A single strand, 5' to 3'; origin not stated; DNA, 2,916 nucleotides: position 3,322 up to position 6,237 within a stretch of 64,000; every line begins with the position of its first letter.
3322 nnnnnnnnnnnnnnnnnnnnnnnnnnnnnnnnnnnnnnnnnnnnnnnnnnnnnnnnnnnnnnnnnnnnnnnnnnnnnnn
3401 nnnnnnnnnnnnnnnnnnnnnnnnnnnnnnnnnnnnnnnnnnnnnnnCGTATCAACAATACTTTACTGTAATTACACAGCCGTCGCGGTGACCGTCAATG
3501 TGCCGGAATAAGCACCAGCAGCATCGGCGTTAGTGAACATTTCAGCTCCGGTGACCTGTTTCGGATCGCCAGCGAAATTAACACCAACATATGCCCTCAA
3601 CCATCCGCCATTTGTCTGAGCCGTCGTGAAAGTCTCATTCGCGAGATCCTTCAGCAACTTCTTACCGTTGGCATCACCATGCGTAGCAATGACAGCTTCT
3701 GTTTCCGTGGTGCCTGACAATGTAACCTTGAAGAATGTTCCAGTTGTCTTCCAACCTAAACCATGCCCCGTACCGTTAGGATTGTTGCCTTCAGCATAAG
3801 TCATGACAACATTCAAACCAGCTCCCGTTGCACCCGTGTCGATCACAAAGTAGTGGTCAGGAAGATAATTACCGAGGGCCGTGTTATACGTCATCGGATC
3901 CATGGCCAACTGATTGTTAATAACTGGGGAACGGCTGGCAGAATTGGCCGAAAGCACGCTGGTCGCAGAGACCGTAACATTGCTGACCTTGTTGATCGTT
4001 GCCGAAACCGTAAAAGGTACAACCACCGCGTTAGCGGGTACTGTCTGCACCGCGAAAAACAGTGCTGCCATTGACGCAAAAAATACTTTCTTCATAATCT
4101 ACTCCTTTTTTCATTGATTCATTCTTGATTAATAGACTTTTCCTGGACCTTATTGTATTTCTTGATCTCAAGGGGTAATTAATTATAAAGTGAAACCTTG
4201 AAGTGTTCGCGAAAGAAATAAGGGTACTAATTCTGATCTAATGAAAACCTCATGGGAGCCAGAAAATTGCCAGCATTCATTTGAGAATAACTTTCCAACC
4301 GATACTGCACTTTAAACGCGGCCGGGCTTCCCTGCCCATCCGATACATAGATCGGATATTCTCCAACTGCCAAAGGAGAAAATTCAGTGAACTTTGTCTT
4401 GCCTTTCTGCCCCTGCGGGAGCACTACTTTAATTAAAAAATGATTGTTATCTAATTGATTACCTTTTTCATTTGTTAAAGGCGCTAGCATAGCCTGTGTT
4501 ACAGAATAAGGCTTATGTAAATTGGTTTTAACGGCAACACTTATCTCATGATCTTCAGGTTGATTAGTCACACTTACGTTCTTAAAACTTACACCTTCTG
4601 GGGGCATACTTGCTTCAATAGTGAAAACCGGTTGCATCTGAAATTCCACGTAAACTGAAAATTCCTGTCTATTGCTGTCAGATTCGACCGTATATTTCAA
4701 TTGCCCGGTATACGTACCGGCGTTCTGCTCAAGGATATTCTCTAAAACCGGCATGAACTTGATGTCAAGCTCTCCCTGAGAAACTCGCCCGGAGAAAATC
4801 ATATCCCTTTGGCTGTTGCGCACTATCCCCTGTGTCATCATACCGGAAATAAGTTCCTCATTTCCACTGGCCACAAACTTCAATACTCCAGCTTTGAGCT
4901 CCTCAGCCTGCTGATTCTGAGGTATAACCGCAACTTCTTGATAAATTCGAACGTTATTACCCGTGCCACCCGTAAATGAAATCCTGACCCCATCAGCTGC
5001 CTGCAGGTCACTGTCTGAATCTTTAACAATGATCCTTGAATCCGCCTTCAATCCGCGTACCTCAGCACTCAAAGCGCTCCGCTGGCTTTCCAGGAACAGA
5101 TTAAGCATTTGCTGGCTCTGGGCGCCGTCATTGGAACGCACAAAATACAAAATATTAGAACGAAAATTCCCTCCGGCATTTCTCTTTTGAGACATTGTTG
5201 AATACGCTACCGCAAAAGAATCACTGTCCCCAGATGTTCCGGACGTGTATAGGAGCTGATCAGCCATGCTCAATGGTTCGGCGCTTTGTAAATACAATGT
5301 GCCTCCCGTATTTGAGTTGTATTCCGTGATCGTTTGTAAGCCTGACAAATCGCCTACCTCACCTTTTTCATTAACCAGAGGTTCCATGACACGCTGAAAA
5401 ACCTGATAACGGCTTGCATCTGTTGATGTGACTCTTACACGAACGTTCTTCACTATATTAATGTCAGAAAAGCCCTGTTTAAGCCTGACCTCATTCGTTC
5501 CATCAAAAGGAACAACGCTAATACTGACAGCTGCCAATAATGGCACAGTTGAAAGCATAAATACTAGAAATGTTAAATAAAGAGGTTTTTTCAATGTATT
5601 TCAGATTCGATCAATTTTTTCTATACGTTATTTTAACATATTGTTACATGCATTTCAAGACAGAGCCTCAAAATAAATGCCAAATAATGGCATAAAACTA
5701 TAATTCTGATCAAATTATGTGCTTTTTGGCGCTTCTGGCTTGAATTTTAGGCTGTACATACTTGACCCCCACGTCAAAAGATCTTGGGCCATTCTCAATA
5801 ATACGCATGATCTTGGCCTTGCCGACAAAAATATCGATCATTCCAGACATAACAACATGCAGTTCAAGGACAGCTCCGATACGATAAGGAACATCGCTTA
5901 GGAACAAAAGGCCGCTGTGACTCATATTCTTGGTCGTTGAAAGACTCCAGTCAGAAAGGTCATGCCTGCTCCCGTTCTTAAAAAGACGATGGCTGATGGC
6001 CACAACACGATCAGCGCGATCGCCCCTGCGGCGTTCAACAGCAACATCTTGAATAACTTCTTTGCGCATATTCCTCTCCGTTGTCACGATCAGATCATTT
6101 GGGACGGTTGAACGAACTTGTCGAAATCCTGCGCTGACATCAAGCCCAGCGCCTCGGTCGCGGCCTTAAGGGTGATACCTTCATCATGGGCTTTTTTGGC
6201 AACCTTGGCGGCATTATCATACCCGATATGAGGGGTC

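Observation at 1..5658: Four-gene chaperone/usher-like surface-fibre locus that does not fit the classical usher blueprint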

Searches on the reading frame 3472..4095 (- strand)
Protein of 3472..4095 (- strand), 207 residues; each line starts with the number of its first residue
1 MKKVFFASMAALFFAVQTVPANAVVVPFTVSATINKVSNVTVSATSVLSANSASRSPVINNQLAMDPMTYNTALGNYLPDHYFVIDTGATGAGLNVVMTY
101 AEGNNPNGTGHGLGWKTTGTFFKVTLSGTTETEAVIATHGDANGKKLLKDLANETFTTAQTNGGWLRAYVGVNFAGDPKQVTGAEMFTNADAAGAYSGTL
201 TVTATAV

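Call 6: search_protein_families(library=pfam, proteins=[window:3472-4095:-], max_evalue=1)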
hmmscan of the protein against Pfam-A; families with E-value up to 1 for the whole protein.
window:3472-4095:- (207 aa): 0 families

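Call 7: search_protein_families(library=ncbifam, proteins=[window:3472-4095:-], max_evalue=1)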
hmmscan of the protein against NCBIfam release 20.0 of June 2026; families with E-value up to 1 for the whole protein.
window:3472-4095:- (207 aa): 0 families

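Call 46: search_protein_families(library=pfam, alignment_id=A3, max_evalue=1)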
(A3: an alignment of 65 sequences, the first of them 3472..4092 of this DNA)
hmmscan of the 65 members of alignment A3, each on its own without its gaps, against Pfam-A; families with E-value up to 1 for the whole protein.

A. member 1, window:3472-4092:- (206 aa): 0 families

B. families by the number of members that match (of 65 scanned): 24 families
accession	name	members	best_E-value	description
PF08139.17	LPAM_1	2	0.36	Prokaryotic membrane lipoprotein lipid attachment site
PF04307.19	YdjM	1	0.0015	YdjM inner membrane protein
PF22350.2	Int_EF-hand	1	0.0061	Internalin, EF-hand domain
PF06510.16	DUF1102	1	0.027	Protein of unknown function (DUF1102)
PF22828.1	HphA_N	1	0.034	HphA N-terminal heme-binding domain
PF01182.26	Glucosamine_iso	1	0.039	Glucosamine-6-phosphate isomerases/6-phosphogluconolactonase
PF09377.16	SBDS_domain_II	1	0.051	SBDS protein, domain II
PF04451.17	Capsid_NCLDV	1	0.07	Large eukaryotic DNA virus major capsid protein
PF20064.4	DUF6463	1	0.15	Family of unknown function (DUF6463)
PF04151.21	PPC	1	0.15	Bacterial pre-peptidase C-terminal domain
PF13209.11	DUF4017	1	0.16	Protein of unknown function (DUF4017)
PF17957.7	Big_7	1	0.17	Bacterial Ig domain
PF17753.7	Ig_mannosidase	1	0.2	Ig-fold domain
PF09613.16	HrpB1_HrpK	1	0.21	Bacterial type III secretion protein (HrpB1_HrpK)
PF06596.16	PsbX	1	0.21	Photosystem II reaction centre X protein (PsbX)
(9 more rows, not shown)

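Call 47: search_solved_structures(query=A3, max_evalue=10, show_alignments=3)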
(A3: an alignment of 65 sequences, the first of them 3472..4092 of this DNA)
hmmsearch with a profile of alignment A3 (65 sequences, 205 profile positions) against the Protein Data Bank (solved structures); distinct sequences matched with E-value up to 10: 1.
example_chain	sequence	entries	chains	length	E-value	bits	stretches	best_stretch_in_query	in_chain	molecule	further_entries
7ml9_A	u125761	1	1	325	0.69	12.8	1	95-135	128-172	Insecticidal protein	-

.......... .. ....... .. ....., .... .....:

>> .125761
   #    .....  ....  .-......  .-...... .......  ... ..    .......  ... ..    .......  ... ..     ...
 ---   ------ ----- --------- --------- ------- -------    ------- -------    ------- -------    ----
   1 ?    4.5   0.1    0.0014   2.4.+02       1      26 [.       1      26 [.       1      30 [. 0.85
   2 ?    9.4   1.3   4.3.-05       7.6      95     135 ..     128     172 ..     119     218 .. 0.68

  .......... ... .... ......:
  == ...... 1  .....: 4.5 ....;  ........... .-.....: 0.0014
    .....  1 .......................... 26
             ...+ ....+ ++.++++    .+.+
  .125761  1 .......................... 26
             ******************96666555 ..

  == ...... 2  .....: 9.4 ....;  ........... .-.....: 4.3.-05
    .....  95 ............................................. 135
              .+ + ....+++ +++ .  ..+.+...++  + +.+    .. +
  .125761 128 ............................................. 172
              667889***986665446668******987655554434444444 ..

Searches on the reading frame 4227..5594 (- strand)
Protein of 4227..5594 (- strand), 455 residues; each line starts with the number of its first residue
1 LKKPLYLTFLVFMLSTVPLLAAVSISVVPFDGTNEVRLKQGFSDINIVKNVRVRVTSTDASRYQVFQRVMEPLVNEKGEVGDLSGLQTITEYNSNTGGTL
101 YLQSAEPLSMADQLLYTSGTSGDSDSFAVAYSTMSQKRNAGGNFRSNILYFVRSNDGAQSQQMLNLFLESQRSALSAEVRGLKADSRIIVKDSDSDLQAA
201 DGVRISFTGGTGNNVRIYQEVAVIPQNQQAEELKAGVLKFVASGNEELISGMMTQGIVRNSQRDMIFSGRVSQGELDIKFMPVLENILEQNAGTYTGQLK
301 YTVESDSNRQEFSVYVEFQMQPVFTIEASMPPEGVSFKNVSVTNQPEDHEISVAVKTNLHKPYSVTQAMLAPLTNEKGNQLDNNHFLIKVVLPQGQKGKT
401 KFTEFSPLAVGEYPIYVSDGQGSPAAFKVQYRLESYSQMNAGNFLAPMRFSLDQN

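Call 6: search_protein_families(library=pfam, proteins=[window:4227-5594:-], max_evalue=1)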
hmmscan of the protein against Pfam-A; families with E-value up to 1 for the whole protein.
window:4227-5594:- (455 aa): 2 families
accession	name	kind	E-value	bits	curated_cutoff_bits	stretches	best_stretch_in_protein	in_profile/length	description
PF18518.7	TcA_RBD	-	0.04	14.7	32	1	252-330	30-110/132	TcA receptor binding domain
PF09151.16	DUF1936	-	0.21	11.8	25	0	69-80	9-20/34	Domain of unknown function (DUF1936)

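Call 7: search_protein_families(library=ncbifam, proteins=[window:4227-5594:-], max_evalue=1)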
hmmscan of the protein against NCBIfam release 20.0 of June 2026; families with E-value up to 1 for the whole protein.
window:4227-5594:- (455 aa): 0 families

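Call 81: search_solved_structures(query=A5, max_evalue=10, show_alignments=2)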
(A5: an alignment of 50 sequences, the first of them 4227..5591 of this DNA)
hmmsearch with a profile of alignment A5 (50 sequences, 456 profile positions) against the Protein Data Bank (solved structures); distinct sequences matched with E-value up to 10: 18.
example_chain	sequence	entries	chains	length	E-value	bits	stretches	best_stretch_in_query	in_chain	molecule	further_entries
8g5a_H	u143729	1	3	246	0.33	12.6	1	384-437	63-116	FL-1086 Fab heavy chain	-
8g5b_I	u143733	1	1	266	0.36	12.5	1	384-437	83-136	FL-1061 heavy chain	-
8b7h_H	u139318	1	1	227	0.4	12.3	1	377-426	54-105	Fab antibody fragment (heavy chain)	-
6pxg_A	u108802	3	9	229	0.45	12.1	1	383-427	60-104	G2 Fab Heavy Chain | G2 heavy chain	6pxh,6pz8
9ecx_H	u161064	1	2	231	0.7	11.5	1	377-424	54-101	WRAIR-2008 Fab heavy chain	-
9ecz_H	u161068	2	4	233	0.71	11.5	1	377-424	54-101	WRAIR-2008 antibody Fab heavy chain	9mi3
7whz_H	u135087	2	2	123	0.73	11.5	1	384-426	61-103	XMA09 heavy chain variable domain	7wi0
7f15_B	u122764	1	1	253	0.76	11.4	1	377-433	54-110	Antibody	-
7uhz_H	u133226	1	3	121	0.77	11.4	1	378-432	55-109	BMPC-23 Fab Heavy chain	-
8feh_D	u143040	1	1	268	0.84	11.3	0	29-78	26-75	Minor capsid protein A1 fusion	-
4oqt_H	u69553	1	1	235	0.96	11.1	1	92-132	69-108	Heavy Chain of Li81 Fab, VH3-23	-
3v7a_F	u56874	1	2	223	1.1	10.9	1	378-433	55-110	5B18 heavy chain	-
6ias_H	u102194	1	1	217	1.2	10.8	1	378-425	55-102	Fab NKp46-1 heavy chain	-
7sj0_B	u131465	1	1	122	1.2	10.8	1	377-419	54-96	A7V3 Fab heavy chain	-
6iap_H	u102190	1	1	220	1.2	10.7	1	378-425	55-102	Fab NKp46-1 heavy chain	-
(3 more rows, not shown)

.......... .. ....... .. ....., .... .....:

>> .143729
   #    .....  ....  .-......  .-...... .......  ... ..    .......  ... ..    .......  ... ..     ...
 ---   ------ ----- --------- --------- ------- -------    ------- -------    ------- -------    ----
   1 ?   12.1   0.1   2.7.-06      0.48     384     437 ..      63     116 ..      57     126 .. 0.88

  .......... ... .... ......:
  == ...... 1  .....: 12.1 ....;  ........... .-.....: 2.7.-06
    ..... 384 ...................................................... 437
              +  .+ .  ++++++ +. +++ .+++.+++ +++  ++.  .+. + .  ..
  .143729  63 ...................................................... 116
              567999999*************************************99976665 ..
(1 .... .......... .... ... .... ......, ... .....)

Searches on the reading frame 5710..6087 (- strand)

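Call 87: search_protein_families(library=pfam, proteins=[window:5710-6087:-], max_evalue=0.001)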
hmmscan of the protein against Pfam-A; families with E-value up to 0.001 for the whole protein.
window:5710-6087:- (125 aa): 1 family
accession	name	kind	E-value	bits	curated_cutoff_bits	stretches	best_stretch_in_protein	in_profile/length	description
PF07238.19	PilZ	-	8e-05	23.4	22.5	1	19-118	2-93/102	PilZ domain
